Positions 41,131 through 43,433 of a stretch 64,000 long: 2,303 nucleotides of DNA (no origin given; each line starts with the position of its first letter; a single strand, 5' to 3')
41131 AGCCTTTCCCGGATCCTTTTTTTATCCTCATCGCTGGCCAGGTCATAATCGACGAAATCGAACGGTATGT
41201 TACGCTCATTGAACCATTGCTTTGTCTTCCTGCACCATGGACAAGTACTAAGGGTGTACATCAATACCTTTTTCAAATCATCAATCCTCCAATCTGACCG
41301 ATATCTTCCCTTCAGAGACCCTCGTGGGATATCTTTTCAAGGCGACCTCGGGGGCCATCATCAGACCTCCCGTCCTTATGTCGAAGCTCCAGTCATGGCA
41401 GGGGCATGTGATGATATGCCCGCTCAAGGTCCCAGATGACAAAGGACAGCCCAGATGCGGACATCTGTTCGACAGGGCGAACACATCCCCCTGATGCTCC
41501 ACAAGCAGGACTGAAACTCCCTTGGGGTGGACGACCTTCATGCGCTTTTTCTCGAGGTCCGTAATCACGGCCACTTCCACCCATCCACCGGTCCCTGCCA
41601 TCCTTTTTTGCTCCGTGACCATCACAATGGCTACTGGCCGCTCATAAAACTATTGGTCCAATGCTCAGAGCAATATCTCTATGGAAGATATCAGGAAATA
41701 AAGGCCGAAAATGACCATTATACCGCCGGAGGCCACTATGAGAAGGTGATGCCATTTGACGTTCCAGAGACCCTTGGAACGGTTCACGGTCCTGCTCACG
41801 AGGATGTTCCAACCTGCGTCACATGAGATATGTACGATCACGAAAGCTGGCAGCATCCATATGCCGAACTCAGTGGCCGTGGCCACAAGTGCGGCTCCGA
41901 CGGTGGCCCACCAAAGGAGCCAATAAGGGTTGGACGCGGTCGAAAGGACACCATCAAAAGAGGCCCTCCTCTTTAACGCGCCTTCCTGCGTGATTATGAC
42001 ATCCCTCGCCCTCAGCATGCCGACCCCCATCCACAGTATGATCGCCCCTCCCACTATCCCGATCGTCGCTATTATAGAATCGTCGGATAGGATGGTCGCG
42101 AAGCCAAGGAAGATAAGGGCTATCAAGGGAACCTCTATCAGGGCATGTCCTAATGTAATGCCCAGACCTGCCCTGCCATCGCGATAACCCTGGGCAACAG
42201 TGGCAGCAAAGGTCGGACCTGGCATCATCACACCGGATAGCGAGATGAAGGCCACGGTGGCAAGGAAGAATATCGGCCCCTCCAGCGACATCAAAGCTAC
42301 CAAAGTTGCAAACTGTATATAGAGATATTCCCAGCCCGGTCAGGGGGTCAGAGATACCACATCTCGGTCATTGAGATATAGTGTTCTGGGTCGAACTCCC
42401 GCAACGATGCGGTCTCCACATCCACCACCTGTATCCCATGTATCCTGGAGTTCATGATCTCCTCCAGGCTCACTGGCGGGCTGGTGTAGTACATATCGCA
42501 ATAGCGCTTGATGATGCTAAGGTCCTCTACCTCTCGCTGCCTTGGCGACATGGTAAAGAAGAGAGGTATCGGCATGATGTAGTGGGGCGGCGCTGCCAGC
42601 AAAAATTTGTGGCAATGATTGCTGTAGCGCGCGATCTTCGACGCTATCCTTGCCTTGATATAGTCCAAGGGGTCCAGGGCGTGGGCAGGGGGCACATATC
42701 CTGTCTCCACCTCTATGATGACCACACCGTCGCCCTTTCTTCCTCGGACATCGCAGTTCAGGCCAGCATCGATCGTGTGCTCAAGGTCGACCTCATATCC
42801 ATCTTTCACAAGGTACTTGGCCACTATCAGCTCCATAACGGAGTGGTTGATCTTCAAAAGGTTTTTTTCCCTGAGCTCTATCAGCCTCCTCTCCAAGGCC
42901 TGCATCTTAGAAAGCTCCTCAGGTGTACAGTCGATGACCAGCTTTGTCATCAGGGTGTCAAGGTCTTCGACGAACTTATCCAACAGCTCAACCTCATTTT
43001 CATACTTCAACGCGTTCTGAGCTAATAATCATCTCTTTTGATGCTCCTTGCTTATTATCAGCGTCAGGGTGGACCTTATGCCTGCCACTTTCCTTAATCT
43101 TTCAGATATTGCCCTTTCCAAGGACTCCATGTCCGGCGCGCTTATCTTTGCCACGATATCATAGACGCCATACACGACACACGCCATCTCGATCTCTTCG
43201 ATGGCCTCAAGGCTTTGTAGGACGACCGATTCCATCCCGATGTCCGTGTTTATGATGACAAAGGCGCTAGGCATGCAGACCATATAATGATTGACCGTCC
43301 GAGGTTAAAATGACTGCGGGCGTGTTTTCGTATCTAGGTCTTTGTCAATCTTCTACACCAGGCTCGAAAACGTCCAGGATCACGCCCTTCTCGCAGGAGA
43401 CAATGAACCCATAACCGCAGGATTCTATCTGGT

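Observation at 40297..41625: Four-gene Rieske / glutaredoxin-like / FTR-like / Rieske operon: a candidate novel disulfide-reductase system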

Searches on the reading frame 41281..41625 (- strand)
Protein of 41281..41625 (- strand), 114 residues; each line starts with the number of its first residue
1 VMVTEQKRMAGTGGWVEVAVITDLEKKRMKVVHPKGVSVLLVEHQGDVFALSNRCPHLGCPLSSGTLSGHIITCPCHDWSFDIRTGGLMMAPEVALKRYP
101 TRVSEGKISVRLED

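Call 4: search_protein_families(library=pfam, proteins=[window:41281-41625:-], max_evalue=0.01)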
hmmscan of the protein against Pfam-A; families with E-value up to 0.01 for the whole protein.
window:41281-41625:- (114 aa): 3 families
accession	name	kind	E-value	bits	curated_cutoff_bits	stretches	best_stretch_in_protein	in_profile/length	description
PF00355.32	Rieske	-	1.3e-19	70.4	20.3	1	15-100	2-88/88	Rieske [2Fe-2S] domain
PF13806.12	Rieske_2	-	1.1e-14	54.6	27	1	15-111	2-104/104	Rieske-like [2Fe-2S] domain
PF22543.2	Rieske_4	-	0.00023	21.8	28.4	1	27-88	13-77/119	Soluble Rieske-type ferredoxin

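Call 5: search_protein_families(library=ncbifam, proteins=[window:41281-41625:-], max_evalue=0.01)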
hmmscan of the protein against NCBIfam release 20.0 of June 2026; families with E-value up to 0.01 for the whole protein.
window:41281-41625:- (114 aa): 14 families
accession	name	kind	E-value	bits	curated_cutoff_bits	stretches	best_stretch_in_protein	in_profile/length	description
NF041683.1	ant_diox_AndAb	equivalog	5.5e-16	58.6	150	1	15-111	2-99/100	anthranilate 1,2-dioxygenase ferredoxin subunit AndAb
TIGR02378.1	nirD_assim_sml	equivalog_domain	9e-16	57.9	74.65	1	15-111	2-104/105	nitrite reductase small subunit NirD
NF007422.0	PRK09965.1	equivalog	3.7e-13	49.4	113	1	20-113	8-101/106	bifunctional 3-phenylpropionate/cinnamic acid dioxygenase ferredoxin subunit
TIGR02377.1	MocE_fam_FeS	subfamily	1.8e-10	40.7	136.15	1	15-111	2-100/101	MocE family 2Fe-2S type ferredoxin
NF042948.2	3PPDioc_HcaC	equivalog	1.3e-09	38.2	150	1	23-113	11-103/105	3-phenylpropionate/cinnamic acid dioxygenase ferredoxin subunit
NF041174.1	SDX_Thmprot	equivalog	2e-09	37.6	170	1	15-97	2-85/109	sulredoxin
NF052579.1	BetMthstMoxSdmAMthl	equivalog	9.9e-09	34.6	600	1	5-83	6-87/351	4beta-methylsterol monooxygenase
NF050121.1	bc1_QcrA_actin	exception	4.6e-08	33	275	1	44-86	236-278/319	cytochrome bc1 complex Rieske iron-sulfur subunit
TIGR02694.1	arsenite_ox_S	equivalog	8.3e-06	25.7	95.65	1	42-91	45-93/129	arsenate reductase (azurin) small subunit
NF007066.0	PRK09511.1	equivalog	0.0001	22.5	135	1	31-111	22-107/108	nitrite reductase small subunit NirD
NF010001.0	PRK13474.1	subfamily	0.0025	17.2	154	1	42-92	92-142/178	cytochrome b6-f complex iron-sulfur subunit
NF045928.1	Cytb6fFeSPetC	equivalog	0.0028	17.1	250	1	47-92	100-143/179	cytochrome b6-f complex iron-sulfur subunit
NF042946.1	3PPDioc_HcaE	equivalog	0.0054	15.8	830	1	41-109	67-134/450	3-phenylpropionate/cinnamic acid dioxygenase subunit alpha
TIGR01416.1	Rieske_proteo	equivalog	0.006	16.6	97.4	1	44-84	105-147/176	ubiquinol-cytochrome c reductase iron-sulfur subunit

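Call 44: search_solved_structures(query=window:41281-41625:-, max_evalue=0.001, show_alignments=2)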
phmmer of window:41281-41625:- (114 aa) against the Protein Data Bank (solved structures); distinct sequences matched with E-value up to 0.001: 45.
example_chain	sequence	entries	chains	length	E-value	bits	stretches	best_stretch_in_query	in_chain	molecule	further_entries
2qpz_A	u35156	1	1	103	2.9e-13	53.2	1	14-110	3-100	Naphthalene 1,2-dioxygenase system ferredoxin subunit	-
5bok_A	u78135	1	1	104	2.1e-11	47.1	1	14-112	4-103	Ferredoxin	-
8jng_A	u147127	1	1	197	1.2e-10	44.7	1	12-88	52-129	Methanesulfonate monooxygenase ferredoxin subunit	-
2i7f_A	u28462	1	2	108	1.7e-10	44.3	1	31-109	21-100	Ferredoxin component of dioxygenase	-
1vck_A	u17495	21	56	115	4.4e-10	42.9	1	15-110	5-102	ferredoxin component of carbazole | Ferredoxin CarAc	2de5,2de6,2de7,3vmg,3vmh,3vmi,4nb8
1fqt_A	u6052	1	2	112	2.5e-09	40.4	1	31-111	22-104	RIESKE-TYPE FERREDOXIN OF BIPHENYL DIOXYGENASE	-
8hn2_A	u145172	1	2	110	4.7e-09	39.6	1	27-111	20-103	Cytochrome b6-f complex iron-sulfur subunit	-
4p1c_H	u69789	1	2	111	1e-08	38.5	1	35-108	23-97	Toluene-4-monooxygenase system ferredoxin subunit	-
6icp_A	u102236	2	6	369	1.1e-08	38.4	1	14-94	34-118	Methylxanthine N1-demethylase NdmA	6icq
6ick_A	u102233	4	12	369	1.1e-08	38.4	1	14-94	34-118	Methylxanthine N1-demethylase NdmA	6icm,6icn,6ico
1vm9_A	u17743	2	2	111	1.1e-08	38.3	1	35-108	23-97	Toluene-4-monooxygenase system protein C | Toluene-4-monooxygenase system ferredoxin subunit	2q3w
4p1b_H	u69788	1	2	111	1.5e-08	38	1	35-108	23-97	Toluene-4-monooxygenase system ferredoxin subunit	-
5cxm_A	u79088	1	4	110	3.7e-08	36.7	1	11-110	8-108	Cytochrome b6/f complex iron-sulfur subunit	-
1sjg_A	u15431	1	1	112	5.9e-08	36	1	35-108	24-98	Toluene-4-monooxygenase system protein C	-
4emj_B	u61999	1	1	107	1.9e-07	34.4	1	38-113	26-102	Toluene 1,2-dioxygenase system ferredoxin subunit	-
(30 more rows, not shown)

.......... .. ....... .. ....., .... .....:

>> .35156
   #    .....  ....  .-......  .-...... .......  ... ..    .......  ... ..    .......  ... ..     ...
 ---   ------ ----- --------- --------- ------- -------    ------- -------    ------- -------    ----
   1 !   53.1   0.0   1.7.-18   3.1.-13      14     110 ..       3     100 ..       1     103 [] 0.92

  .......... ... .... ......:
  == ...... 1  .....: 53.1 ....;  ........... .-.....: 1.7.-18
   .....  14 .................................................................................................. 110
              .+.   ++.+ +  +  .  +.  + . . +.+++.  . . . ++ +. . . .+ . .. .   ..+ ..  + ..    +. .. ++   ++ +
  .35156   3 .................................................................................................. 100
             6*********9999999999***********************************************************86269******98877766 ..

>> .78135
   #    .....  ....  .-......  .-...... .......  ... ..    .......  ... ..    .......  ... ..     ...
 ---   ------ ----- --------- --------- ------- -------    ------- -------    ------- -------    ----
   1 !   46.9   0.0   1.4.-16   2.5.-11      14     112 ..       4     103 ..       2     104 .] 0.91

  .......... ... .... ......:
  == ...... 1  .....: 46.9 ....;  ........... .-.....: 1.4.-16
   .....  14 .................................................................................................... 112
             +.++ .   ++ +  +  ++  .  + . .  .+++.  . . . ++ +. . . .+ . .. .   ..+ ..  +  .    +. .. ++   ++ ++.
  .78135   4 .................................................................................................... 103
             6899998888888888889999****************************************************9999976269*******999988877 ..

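Call 76: find_homologous_proteins(query=window:41281-41625:-, max_evalue=1e-10)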
Query window:41281-41625:- (114 aa): 9 proteins with E <= 1e-10 among 11 candidates.
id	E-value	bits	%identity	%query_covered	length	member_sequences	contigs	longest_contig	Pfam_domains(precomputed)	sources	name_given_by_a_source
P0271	3.5e-68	245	97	99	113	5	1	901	PF00355.33,PF13806.13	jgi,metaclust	metaclust:\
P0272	7.4e-33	131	56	93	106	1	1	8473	PF00355.33,PF13806.13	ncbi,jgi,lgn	ncbi:MAG: Rieske (2Fe-2S) protein [Methanomassiliicoccales archaeon]|jgi:3-phenylpropionate/trans-ci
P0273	1.7e-30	123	51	93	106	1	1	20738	PF00355.33,PF13806.13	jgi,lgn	-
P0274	1.8e-30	123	54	89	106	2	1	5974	PF00355.33,PF13806.13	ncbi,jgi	ncbi:MAG: Rieske (2Fe-2S) protein [Methanomassiliicoccales archaeon]|jgi:3-phenylpropionate/trans-ci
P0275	2.4e-28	116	52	89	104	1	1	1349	PF00355.33,PF13806.13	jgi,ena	-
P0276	2.8e-28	116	53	93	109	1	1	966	PF00355.33,PF13806.13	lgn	-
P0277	4.7e-24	103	46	94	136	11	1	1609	PF00355.33,PF13806.13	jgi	-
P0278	3.3e-23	100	55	73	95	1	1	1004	PF00355.33,PF13806.13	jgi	jgi:nitrite reductase/ring-hydroxylating ferredoxin subunit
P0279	5.0e-11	61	36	82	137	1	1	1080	PF00355.33,PF13806.13,PF22543.3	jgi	-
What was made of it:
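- Tried and rejected: Only 9 hits came back and none was a fusion (call 76).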

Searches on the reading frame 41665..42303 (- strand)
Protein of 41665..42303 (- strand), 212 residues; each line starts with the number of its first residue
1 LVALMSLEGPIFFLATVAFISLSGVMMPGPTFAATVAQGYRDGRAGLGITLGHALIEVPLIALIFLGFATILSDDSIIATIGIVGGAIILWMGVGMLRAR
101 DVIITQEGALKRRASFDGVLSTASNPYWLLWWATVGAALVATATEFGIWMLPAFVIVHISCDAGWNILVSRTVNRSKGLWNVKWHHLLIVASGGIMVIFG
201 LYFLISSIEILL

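Call 4: search_protein_families(library=pfam, proteins=[window:41665-42303:-], max_evalue=0.01)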
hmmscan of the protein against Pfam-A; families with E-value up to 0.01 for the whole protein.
window:41665-42303:- (212 aa): 1 family
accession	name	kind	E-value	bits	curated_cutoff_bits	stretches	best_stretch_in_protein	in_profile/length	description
PF01810.24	LysE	-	1e-26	94.1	25.6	1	22-206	1-192/193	LysE type translocator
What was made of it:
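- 41665..42303 (-): LysE/RhtB-family membrane transporter of 212 aa, 39 nt upstream on the same strand. It is a lineage-specific neighbour and may be co-transcribed. It is not part of the universal module. Pfam LysE 1e-26 (call 4).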

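Call 5: search_protein_families(library=ncbifam, proteins=[window:41665-42303:-], max_evalue=0.01)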
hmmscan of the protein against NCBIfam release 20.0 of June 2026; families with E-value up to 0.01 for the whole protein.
window:41665-42303:- (212 aa): 1 family
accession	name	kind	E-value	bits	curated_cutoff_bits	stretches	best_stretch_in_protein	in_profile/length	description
TIGR00949.1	2A76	subfamily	7.8e-11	42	183.95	1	31-201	5-183/185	homoserine/threonine efflux transporter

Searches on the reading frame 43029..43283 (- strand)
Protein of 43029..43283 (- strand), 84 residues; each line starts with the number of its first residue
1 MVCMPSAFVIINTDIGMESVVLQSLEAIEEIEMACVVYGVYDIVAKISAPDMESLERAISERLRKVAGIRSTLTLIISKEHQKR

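Call 4: search_protein_families(library=pfam, proteins=[window:43029-43283:-], max_evalue=0.01)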
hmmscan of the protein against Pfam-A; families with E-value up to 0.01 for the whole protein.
window:43029-43283:- (84 aa): 2 families
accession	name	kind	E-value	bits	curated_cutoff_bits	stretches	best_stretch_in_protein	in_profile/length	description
PF01037.27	AsnC_trans_reg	-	1.7e-13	50.7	25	1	11-79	3-72/73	Lrp/AsnC ligand binding domain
PF22482.2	AsnC_trans_reg_3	-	0.0083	16.7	24.4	1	21-77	27-82/95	PF0864 C-terminal dimeric alpha+beta barrel domain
